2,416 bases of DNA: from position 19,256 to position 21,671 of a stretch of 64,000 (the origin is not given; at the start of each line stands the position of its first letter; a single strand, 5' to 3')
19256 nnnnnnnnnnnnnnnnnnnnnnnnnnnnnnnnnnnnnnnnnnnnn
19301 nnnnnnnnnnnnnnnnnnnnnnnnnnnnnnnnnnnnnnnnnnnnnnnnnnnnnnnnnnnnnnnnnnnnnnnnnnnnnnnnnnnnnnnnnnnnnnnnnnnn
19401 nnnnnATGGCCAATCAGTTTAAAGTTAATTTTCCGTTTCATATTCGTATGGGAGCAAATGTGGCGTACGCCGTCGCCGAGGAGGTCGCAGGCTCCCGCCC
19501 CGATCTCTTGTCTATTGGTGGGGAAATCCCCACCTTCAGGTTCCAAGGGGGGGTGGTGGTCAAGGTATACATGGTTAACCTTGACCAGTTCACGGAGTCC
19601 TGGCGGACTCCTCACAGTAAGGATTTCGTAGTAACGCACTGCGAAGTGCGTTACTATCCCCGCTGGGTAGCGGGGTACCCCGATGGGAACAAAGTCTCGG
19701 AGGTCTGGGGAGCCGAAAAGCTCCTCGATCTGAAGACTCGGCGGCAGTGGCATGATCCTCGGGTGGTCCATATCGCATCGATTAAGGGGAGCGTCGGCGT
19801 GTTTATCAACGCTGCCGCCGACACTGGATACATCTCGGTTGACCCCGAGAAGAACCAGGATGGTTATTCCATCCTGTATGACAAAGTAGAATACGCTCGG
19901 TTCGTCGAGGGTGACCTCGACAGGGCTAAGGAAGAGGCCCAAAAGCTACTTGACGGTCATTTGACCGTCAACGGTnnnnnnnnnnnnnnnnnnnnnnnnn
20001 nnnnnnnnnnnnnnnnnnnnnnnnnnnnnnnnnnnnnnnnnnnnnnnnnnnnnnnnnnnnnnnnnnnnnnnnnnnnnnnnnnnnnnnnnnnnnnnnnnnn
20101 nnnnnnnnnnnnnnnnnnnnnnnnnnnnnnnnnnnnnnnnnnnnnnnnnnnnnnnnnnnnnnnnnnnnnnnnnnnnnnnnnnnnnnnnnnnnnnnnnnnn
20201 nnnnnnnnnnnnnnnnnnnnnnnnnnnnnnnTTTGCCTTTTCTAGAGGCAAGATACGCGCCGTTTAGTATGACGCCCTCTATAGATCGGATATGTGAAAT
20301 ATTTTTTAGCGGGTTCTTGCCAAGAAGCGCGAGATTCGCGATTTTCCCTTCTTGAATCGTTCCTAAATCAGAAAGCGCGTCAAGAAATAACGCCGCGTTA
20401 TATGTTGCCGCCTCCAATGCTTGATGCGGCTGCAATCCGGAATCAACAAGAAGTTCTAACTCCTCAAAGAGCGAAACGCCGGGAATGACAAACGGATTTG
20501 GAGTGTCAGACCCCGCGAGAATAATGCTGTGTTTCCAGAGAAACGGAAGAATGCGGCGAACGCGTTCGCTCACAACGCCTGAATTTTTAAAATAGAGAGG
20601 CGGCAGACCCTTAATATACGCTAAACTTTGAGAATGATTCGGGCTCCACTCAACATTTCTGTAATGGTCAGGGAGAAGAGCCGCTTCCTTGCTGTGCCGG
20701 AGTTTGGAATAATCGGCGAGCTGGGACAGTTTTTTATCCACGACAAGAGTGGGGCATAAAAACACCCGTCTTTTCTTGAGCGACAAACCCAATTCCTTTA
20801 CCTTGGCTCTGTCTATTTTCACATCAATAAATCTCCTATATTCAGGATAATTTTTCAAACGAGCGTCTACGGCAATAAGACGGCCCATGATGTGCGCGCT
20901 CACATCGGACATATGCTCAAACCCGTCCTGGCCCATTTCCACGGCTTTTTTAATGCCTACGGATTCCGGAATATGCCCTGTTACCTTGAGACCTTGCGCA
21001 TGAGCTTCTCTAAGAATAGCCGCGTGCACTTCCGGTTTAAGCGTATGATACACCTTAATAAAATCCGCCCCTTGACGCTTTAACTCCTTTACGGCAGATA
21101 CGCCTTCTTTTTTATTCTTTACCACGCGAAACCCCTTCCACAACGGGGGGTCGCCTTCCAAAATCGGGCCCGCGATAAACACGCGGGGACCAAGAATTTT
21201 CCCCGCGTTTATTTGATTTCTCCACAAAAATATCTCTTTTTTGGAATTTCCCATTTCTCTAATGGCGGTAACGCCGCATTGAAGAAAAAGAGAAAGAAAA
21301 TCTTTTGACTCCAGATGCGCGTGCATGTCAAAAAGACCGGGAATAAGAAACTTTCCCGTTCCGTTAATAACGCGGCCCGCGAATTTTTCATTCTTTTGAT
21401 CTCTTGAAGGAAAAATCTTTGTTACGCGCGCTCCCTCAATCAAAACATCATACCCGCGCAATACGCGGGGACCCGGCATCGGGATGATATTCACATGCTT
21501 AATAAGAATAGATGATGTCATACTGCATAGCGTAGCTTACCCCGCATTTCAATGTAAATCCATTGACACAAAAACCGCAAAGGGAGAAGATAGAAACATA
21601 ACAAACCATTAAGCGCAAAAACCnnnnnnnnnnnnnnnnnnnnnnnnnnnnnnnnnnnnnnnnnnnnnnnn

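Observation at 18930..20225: GC-rich orphan ORF bracketed by two 91-bp direct repeats that fold into the same two hairpins, behind a consensus promoter and a ~390-nt structured leader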

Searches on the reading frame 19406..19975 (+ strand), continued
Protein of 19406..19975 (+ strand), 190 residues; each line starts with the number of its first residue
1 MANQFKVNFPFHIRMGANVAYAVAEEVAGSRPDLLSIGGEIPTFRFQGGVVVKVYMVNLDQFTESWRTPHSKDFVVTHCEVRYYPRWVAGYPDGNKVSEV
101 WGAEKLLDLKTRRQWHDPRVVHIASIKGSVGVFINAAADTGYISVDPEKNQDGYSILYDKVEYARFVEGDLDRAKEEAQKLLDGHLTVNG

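Call 84: search_dna_similar(query=window:19406-19975:+, collection=plasmids, mode=protein, max_evalue=0.01)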
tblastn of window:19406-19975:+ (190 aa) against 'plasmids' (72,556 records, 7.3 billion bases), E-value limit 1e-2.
No match.

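Call 99: search_protein_families(library=phrogs, proteins=[window:19406-19975:+, L011:4475-5074:+, L011:2848-3273:+, L014:1187-1558:+, L012:892-1188:+, L016:1776-2378:+], max_evalue=0.01)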
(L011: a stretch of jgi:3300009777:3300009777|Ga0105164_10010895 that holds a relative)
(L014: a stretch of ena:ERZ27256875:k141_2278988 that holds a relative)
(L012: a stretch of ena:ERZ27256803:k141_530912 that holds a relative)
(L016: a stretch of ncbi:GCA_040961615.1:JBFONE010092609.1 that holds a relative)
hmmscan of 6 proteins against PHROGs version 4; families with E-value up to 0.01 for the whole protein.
window:19406-19975:+ (190 aa): 0 families

L011:4475-5074:+ (200 aa): 0 families

L011:2848-3273:+ (142 aa): 0 families

L014:1187-1558:+ (124 aa): 0 families

L012:892-1188:+ (99 aa): 0 families

L016:1776-2378:+ (201 aa): 0 families

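Call 100: search_protein_families(library=padloc, proteins=[window:19406-19975:+, L011:4475-5074:+, L011:2848-3273:+, L014:1187-1558:+, L012:892-1188:+, L016:1776-2378:+], max_evalue=0.01)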
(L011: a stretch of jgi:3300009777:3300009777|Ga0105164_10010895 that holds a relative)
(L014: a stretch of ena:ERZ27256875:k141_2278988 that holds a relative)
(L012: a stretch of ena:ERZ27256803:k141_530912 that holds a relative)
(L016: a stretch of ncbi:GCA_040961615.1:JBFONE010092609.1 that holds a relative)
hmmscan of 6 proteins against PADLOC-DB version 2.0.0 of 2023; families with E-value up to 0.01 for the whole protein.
window:19406-19975:+ (190 aa): 0 families

L011:4475-5074:+ (200 aa): 0 families

L011:2848-3273:+ (142 aa): 0 families

L014:1187-1558:+ (124 aa): 0 families

L012:892-1188:+ (99 aa): 0 families

L016:1776-2378:+ (201 aa): 0 families

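Call 101: search_protein_families(library=pfam, proteins=[L011:4475-5074:+, L011:2848-3273:+, L014:1187-1558:+, L012:892-1188:+, L016:1776-2378:+, L014:1756-2124:-, P0013, P0031, P0019], max_evalue=0.01)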
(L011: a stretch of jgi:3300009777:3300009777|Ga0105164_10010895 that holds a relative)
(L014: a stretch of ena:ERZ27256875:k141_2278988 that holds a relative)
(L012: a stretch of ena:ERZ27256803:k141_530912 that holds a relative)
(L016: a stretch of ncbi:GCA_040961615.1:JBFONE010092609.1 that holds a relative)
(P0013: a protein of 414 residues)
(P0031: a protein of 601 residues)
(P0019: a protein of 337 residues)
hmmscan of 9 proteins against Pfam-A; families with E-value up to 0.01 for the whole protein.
L011:4475-5074:+ (200 aa): 0 families

L011:2848-3273:+ (142 aa): 0 families

L014:1187-1558:+ (124 aa): 0 families

L012:892-1188:+ (99 aa): 0 families

L016:1776-2378:+ (201 aa): 0 families

L014:1756-2124:- (123 aa): 17 families
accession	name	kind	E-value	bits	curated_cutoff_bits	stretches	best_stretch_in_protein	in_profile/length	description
PF04949.18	Transcrip_act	-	6.2e-05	23.4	27.5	1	56-105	46-96/154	Transcriptional activator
PF10805.13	DUF2730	-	0.0001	22.8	24.9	1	56-106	32-81/102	Protein of unknown function (DUF2730)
PF11932.13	DUF3450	-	0.00063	19.6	32.6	1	20-92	28-100/241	Protein of unknown function (DUF3450)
PF13851.11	GAS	-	0.00073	19.4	32.3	1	29-109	26-106/200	Growth-arrest specific micro-tubule binding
PF08429.16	PLU-1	-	0.00086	19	28.5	1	20-101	183-265/338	PLU-1-like protein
PF03915.18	AIP3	-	0.0011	18.7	31.6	1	20-106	74-159/406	Actin interacting protein 3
PF16043.11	DUF4795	-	0.0014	18.5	34.8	1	37-113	8-77/208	Domain of unknown function (DUF4795)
PF06419.17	COG6_N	-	0.0021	18.6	27.4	1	27-87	38-98/114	Conserved oligomeric complex COG6, N-terminal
PF06103.16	DUF948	-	0.0025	18.4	37.2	1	30-83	34-87/89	Bacterial protein of unknown function (DUF948)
PF07889.17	DUF1664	-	0.0025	18.3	34.6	1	33-78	77-122/124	Protein of unknown function (DUF1664)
PF10455.14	BAR_2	-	0.0029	17.3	25.4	1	20-112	130-222/286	Bin/amphiphysin/Rvs domain for vesicular trafficking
PF04728.18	LPP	-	0.0042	17.8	29.1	0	34-62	5-33/53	Lipoprotein leucine-zipper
PF15397.11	DUF4618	-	0.0048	16.8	34.9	1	21-105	141-224/258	Domain of unknown function (DUF4618)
PF10046.14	BLOC1_2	-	0.0066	17.2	33.4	0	35-90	33-84/96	Biogenesis of lysosome-related organelles complex-1 subunit 2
PF02403.27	Seryl_tRNA_N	-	0.0071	17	28.2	0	32-107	25-100/108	Seryl-tRNA synthetase N-terminal domain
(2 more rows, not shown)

P0013 (414 aa): 0 families

P0031 (601 aa): 0 families

P0019 (337 aa): 0 families

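Call 112: search_solved_structures(query=A3, max_evalue=1)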
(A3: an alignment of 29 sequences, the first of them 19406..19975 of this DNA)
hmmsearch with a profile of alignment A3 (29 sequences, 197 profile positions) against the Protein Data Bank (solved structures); distinct sequences matched with E-value up to 1: 0.

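Call 113: search_protein_families(library=ncbifam, proteins=[window:19406-19975:+, P0004, P0031], max_evalue=0.01)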
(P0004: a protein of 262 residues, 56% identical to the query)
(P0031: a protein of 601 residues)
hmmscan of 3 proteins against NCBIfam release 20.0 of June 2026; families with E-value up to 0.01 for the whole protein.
window:19406-19975:+ (190 aa): 0 families

P0004 (262 aa): 0 families

P0031 (601 aa): 0 families

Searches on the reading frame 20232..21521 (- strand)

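Call 8: search_protein_families(library=pfam, proteins=[window:20232-21521:-], max_evalue=0.01)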
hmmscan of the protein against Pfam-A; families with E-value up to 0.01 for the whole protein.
window:20232-21521:- (430 aa): 2 families
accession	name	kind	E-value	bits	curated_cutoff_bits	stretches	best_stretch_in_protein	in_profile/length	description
PF01979.26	Amidohydro_1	-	7.1e-18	65.4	25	1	58-421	1-342/345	Amidohydrolase family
PF07969.17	Amidohydro_3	-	1.8e-07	31.4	29.7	0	50-70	1-21/472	Amidohydrolase family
